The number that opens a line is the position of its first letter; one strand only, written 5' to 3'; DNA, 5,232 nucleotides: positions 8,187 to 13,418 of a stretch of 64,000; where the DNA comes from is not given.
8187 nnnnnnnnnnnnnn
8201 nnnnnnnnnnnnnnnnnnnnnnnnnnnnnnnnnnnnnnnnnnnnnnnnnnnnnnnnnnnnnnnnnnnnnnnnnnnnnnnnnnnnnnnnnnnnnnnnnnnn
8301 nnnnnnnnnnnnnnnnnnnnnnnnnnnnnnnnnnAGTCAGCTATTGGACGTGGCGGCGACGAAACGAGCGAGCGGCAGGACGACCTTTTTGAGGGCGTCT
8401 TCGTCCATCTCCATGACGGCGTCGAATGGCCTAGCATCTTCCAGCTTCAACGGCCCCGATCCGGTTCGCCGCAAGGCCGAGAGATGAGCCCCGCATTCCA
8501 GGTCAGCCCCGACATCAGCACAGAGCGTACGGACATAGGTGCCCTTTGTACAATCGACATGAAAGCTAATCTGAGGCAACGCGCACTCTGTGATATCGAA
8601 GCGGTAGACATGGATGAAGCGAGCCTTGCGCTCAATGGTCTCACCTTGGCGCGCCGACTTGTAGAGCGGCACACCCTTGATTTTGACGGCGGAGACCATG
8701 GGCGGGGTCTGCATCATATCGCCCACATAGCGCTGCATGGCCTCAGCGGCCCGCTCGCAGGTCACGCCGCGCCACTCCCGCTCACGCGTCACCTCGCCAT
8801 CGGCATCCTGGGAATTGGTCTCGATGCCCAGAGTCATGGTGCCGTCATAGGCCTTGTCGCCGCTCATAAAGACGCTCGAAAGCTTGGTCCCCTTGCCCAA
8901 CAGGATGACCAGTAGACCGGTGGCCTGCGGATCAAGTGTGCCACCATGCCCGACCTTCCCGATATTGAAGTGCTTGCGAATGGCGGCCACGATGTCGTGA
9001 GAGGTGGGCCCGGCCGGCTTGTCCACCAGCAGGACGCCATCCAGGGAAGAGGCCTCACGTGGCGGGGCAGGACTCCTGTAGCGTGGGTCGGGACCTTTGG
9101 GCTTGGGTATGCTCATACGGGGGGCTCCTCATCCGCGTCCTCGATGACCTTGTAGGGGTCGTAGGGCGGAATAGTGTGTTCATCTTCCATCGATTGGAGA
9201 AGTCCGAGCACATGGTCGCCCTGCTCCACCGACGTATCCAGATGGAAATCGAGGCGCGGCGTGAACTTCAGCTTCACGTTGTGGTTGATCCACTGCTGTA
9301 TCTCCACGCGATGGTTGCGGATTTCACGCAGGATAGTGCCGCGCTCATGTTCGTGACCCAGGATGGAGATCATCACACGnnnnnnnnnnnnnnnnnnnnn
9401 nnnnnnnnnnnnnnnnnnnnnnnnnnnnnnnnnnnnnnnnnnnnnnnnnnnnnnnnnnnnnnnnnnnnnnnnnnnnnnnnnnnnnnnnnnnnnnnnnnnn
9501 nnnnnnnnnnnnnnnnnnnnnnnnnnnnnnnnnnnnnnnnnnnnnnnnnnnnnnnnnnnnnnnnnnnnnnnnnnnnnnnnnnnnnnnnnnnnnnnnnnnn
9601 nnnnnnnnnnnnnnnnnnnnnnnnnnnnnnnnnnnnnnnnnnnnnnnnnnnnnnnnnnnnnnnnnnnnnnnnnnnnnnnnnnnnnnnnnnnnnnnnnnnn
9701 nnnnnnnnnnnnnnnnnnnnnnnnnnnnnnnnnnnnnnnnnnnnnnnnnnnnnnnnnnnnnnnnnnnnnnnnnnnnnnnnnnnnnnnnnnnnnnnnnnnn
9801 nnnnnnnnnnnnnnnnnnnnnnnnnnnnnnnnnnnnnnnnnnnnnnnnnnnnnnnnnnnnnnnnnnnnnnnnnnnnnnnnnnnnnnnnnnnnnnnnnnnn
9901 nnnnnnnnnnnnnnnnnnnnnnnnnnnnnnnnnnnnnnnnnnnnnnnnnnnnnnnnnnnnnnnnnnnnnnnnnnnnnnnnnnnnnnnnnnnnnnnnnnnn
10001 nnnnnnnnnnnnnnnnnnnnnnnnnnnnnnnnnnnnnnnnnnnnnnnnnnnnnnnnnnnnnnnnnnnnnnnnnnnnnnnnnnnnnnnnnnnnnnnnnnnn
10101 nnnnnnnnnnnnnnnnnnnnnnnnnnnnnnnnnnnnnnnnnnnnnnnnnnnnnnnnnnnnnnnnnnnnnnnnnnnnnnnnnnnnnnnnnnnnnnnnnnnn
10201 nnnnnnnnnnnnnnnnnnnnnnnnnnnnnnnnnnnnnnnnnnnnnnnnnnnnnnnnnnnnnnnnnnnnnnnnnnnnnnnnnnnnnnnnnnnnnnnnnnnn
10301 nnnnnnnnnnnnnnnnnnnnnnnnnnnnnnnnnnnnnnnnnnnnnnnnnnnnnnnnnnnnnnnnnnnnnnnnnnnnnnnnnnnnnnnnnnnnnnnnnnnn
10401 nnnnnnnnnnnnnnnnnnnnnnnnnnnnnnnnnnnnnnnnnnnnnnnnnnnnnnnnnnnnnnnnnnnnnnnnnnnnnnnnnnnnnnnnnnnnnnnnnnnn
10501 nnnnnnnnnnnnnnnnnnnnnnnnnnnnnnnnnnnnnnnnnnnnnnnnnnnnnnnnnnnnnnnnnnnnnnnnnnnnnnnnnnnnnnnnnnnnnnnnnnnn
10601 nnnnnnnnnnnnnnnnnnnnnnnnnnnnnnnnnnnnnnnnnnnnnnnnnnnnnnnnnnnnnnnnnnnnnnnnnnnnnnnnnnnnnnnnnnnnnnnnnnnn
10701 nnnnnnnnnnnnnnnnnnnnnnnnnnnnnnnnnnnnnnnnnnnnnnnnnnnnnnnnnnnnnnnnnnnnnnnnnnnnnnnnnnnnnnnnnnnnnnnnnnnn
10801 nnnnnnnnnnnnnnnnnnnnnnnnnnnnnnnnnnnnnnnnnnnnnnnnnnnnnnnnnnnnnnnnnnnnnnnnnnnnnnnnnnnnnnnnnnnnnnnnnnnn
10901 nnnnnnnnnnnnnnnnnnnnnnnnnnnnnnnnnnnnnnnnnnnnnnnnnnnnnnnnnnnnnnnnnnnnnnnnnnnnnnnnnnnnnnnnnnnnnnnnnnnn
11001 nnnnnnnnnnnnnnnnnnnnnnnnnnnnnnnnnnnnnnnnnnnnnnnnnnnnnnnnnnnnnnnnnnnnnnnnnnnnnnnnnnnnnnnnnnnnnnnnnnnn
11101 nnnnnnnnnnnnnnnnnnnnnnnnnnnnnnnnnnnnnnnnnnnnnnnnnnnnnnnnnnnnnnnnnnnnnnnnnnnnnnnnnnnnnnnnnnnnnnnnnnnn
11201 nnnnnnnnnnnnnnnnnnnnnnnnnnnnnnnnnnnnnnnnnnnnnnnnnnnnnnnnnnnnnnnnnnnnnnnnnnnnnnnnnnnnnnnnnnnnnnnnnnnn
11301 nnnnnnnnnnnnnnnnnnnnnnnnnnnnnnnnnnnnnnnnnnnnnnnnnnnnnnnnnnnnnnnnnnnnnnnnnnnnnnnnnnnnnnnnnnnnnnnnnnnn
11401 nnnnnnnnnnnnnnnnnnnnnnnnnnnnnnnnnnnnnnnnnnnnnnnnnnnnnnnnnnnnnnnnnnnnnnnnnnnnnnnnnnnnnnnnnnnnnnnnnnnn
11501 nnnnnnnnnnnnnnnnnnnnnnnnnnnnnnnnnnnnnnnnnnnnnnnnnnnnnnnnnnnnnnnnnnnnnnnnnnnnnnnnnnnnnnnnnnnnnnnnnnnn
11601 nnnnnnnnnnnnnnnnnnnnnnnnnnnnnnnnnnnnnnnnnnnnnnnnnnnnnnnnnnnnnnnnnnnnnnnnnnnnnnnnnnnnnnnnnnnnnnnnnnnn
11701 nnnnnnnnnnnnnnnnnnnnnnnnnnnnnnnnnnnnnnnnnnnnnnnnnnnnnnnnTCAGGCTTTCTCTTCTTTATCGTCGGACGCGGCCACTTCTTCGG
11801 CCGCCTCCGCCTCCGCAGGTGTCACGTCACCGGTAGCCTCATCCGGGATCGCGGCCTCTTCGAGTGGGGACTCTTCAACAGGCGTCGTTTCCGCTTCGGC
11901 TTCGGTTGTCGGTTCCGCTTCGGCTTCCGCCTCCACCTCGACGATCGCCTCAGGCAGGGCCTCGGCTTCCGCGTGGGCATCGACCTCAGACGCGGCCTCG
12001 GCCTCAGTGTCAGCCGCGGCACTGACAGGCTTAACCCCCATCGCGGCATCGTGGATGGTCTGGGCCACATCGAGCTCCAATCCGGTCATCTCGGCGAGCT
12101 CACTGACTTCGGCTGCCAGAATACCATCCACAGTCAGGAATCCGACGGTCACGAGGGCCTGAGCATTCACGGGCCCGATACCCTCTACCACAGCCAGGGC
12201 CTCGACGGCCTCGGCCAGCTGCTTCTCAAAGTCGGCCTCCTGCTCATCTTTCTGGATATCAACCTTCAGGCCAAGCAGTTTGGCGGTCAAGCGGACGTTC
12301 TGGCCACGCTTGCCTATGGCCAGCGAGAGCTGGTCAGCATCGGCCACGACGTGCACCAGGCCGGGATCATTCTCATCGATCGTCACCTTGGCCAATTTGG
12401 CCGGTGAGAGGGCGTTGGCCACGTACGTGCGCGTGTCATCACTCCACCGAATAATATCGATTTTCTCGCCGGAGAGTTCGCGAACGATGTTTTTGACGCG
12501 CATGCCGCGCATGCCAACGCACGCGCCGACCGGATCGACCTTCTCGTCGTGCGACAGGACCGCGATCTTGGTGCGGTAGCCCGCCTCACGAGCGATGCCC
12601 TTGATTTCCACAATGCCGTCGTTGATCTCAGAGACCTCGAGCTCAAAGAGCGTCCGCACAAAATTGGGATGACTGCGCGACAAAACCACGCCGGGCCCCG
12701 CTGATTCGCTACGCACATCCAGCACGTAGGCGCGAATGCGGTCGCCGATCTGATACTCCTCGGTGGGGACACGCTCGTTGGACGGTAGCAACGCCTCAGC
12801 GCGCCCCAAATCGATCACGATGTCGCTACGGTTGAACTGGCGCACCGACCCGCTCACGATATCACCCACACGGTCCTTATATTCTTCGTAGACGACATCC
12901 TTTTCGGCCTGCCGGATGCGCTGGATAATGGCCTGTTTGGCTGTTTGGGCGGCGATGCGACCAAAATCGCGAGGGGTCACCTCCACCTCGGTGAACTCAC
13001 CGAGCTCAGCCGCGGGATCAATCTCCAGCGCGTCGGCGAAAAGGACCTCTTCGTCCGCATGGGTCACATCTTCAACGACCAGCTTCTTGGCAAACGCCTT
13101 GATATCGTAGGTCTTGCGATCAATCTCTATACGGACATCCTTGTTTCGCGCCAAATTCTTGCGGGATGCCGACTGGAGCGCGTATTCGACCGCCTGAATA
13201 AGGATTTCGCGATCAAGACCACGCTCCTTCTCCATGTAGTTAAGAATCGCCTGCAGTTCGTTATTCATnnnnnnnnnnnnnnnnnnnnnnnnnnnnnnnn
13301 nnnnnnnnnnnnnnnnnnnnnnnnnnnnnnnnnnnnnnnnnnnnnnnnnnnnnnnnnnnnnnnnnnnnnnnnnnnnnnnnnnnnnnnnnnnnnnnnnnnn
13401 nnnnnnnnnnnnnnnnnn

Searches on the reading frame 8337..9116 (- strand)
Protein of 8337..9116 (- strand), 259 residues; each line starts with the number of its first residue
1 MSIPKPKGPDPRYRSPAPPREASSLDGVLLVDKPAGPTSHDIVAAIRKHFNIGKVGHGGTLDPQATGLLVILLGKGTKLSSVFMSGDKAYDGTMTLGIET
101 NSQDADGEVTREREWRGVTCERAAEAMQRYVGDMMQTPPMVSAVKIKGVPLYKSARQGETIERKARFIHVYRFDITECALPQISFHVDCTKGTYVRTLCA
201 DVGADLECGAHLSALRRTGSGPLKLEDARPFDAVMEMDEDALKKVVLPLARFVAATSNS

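Call 52: search_protein_families(library=pfam, proteins=[window:8337-9116:-], max_evalue=0.00001)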
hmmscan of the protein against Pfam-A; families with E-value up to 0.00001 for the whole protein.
window:8337-9116:- (259 aa): 2 families
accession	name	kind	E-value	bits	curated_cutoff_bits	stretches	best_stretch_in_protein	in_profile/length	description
PF01509.24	TruB_N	-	2.1e-52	177.9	27.3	1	47-195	1-149/149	TruB family pseudouridylate synthase (N terminal domain)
PF16198.10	TruB_C_2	-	7.1e-13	48.9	29.3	1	196-252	1-64/66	tRNA pseudouridylate synthase B C-terminal domain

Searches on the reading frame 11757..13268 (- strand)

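Call 52: search_protein_families(library=pfam, proteins=[window:11757-13268:-], max_evalue=0.00001)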
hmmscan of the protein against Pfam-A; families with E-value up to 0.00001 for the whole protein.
window:11757-13268:- (503 aa): 4 families
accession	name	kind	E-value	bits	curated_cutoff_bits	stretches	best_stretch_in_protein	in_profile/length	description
PF08529.16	NusA_N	-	4.5e-34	117.7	23.8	1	4-124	1-119/119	NusA N-terminal domain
PF13184.12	KH_5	-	4.1e-30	104.2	27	1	229-297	1-69/69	NusA-like KH domain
PF14520.12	HHH_5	-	2.3e-09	38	27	1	357-409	3-55/57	Helix-hairpin-helix domain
PF00575.29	S1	-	1.5e-06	28.9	22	1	131-190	1-67/74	S1 RNA binding domain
